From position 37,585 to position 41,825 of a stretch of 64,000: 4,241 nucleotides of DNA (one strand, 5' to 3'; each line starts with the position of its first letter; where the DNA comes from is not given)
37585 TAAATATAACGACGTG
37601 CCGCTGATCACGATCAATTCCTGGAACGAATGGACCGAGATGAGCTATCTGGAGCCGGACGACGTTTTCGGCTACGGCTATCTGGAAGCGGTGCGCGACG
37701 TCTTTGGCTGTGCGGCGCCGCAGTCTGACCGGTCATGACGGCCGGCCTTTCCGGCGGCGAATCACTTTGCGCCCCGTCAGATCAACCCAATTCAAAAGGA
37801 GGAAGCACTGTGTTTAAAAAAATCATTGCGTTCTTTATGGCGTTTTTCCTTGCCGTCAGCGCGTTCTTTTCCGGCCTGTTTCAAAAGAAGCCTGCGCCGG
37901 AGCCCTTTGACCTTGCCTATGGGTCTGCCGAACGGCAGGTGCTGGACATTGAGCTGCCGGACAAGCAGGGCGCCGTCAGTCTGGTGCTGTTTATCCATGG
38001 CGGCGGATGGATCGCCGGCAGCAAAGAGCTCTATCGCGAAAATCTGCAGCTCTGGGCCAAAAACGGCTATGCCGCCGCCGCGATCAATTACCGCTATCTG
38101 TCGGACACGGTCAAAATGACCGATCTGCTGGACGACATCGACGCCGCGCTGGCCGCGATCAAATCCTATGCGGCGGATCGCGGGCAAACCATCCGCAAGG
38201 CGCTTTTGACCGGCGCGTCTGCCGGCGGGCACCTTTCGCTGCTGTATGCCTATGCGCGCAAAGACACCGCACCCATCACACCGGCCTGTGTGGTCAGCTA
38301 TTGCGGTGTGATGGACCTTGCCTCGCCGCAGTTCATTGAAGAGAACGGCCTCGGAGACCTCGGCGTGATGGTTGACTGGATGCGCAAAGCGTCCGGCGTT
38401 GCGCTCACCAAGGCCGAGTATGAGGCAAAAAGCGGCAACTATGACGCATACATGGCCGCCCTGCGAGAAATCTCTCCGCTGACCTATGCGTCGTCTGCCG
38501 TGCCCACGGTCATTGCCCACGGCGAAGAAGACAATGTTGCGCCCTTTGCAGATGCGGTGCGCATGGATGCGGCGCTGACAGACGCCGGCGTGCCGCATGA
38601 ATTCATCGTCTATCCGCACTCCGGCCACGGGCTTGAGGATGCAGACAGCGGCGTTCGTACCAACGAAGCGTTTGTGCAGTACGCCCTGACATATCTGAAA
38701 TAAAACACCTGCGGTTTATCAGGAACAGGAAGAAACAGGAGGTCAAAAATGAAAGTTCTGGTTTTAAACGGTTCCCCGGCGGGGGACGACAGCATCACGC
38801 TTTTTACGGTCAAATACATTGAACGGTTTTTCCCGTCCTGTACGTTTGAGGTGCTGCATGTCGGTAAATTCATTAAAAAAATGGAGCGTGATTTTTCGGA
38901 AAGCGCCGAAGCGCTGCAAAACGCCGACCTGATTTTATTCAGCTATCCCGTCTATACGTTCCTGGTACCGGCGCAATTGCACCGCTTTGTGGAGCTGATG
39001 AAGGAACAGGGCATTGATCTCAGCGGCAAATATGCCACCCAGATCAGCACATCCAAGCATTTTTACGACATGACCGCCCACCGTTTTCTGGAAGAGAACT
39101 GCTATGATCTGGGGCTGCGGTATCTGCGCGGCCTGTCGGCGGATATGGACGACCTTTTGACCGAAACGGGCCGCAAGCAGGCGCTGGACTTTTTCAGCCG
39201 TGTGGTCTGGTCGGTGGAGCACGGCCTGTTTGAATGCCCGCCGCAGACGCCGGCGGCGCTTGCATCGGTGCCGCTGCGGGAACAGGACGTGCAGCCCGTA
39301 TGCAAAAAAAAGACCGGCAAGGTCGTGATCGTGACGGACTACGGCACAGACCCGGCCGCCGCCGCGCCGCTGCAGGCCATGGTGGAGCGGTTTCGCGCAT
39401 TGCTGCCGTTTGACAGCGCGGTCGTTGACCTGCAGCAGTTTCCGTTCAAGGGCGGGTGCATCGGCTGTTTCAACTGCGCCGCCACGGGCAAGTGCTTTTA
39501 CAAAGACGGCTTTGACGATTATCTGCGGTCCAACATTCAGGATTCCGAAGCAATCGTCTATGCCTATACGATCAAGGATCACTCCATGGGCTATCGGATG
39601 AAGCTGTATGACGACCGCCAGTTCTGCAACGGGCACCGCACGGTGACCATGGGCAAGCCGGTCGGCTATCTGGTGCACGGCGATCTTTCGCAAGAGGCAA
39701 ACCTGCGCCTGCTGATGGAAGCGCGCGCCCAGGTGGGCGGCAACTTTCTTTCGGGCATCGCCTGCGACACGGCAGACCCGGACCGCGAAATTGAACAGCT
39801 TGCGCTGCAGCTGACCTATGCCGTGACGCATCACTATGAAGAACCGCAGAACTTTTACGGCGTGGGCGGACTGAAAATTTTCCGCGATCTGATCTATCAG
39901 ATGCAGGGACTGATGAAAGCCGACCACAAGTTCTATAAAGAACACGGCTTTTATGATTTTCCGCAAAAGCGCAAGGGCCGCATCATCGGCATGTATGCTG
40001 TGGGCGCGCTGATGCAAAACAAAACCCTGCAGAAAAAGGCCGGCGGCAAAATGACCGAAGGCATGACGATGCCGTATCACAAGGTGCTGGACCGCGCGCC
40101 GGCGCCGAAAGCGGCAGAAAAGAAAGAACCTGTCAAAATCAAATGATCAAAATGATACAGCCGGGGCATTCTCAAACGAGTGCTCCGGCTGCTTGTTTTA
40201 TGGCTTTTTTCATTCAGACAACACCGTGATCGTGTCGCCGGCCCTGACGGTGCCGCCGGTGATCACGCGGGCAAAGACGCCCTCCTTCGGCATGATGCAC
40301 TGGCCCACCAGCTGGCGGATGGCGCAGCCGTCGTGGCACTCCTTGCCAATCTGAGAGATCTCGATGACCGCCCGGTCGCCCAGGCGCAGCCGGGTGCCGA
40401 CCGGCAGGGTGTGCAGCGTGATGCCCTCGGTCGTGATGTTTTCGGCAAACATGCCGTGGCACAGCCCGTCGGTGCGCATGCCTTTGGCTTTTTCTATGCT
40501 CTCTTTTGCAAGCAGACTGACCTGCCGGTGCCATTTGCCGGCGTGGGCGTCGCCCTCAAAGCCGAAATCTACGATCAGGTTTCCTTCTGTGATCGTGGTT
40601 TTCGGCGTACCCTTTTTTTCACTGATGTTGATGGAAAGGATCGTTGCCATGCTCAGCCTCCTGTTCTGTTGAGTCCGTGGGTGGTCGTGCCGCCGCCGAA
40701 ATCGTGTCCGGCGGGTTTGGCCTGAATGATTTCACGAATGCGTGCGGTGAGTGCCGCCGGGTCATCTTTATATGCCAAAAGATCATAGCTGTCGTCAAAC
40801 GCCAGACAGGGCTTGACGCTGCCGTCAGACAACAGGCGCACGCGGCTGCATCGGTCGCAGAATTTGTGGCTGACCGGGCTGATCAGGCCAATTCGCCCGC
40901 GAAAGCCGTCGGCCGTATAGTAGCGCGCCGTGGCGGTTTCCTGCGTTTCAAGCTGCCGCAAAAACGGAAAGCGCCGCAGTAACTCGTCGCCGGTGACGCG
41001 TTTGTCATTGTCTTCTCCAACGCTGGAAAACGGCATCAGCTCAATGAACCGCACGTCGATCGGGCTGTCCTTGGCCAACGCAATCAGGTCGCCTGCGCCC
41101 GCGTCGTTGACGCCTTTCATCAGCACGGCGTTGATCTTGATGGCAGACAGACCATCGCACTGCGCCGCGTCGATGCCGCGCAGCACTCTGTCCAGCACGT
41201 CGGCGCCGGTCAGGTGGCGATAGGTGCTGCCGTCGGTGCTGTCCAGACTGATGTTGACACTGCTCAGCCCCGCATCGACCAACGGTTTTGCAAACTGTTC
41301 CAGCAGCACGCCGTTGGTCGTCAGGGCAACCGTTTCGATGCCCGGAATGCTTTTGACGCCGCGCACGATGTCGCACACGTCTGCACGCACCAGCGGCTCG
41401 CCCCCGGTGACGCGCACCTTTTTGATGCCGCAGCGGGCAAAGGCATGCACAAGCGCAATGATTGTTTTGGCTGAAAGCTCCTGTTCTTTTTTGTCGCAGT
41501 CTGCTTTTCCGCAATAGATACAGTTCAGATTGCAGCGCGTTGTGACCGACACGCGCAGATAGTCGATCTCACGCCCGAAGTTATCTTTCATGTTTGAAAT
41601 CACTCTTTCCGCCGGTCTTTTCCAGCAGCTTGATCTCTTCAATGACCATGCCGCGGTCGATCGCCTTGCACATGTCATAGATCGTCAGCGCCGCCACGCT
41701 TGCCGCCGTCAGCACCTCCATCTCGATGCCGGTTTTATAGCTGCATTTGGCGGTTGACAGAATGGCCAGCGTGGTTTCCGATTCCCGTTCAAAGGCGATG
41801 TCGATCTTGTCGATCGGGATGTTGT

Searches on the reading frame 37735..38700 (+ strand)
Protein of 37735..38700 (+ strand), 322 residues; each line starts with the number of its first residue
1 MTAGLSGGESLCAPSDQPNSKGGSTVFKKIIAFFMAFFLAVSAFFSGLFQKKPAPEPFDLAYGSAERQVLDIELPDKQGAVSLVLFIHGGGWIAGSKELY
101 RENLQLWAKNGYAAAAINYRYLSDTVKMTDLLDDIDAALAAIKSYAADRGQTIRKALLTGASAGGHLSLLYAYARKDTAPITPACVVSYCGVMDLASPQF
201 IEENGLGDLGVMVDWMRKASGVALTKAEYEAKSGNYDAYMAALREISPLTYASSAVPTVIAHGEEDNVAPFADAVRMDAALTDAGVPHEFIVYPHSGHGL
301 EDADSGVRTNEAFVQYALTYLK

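Call 51: search_protein_families(library=pfam, proteins=[window:37735-38700:+], max_evalue=0.0001)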
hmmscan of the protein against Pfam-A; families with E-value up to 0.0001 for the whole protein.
window:37735-38700:+ (322 aa): 7 families
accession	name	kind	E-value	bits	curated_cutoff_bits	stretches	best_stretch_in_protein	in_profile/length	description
PF20434.5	BD-FAE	-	6.9e-27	94.8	26.8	1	70-280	1-214/215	BD-FAE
PF07859.19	Abhydrolase_3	-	8.8e-16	58.7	25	1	84-300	1-208/210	alpha/beta hydrolase fold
PF00326.27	Peptidase_S9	-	2.6e-15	56.9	22.6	1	101-321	4-210/213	Prolyl oligopeptidase family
PF01738.24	DLH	-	4.9e-09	36.5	21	1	253-308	141-196/217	Dienelactone hydrolase family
PF12697.13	Abhydrolase_6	-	5.8e-08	34.1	26.3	1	84-300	1-206/217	Alpha/beta hydrolase family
PF12146.15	Hydrolase_4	-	1.5e-06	28.2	27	0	83-177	6-99/239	Serine aminopeptidase, S33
PF00561.26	Abhydrolase_1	-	5e-05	23.5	25.8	0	238-298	200-238/245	alpha/beta hydrolase fold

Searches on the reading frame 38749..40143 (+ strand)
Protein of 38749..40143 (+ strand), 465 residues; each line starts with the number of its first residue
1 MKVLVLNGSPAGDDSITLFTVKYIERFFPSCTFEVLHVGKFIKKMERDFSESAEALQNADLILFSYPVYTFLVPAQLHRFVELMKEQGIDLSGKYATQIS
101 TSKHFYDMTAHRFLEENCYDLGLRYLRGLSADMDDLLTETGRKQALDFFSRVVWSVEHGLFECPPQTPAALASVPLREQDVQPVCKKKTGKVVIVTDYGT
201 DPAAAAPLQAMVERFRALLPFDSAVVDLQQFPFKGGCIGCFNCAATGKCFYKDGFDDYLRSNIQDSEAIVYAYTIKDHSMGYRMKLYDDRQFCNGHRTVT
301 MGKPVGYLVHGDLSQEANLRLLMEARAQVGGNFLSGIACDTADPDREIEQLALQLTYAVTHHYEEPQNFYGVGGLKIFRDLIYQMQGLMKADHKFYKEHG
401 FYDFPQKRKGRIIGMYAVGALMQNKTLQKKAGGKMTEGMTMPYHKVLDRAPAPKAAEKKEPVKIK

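Call 51: search_protein_families(library=pfam, proteins=[window:38749-40143:+], max_evalue=0.0001)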
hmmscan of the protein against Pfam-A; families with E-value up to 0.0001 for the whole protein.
window:38749-40143:+ (465 aa): 2 families
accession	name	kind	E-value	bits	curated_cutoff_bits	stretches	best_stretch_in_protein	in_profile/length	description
PF03358.20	FMN_red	-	1.7e-13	50.8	24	1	1-102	1-115/152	NADPH-dependent FMN reductase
PF02525.22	Flavodoxin_2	-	4.9e-09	36.6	27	1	1-105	1-137/198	Flavodoxin-like fold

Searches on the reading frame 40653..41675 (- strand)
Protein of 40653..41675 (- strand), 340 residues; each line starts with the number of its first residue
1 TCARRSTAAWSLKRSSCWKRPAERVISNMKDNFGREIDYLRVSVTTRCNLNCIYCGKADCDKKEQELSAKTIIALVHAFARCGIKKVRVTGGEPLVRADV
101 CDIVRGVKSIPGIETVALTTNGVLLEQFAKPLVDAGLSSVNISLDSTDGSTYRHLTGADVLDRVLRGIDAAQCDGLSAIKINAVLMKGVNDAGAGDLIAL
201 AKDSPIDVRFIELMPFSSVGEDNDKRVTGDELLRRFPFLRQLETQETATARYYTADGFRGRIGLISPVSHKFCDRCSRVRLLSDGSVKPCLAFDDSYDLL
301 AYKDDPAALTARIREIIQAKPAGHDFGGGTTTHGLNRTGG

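Call 51: search_protein_families(library=pfam, proteins=[window:40653-41675:-], max_evalue=0.0001)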
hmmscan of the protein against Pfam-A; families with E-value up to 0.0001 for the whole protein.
window:40653-41675:- (340 aa): 3 families
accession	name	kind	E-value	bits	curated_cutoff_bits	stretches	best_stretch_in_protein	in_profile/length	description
PF06463.18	Mob_synth_C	-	1.1e-27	96.9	37.4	1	206-325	1-127/128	Molybdenum Cofactor Synthesis C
PF04055.27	Radical_SAM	-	1.3e-27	97.4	29.5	1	42-199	1-164/166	Radical SAM superfamily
PF13353.11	Fer4_12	-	2.5e-05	25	22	1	46-145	13-114/137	4Fe-4S single cluster domain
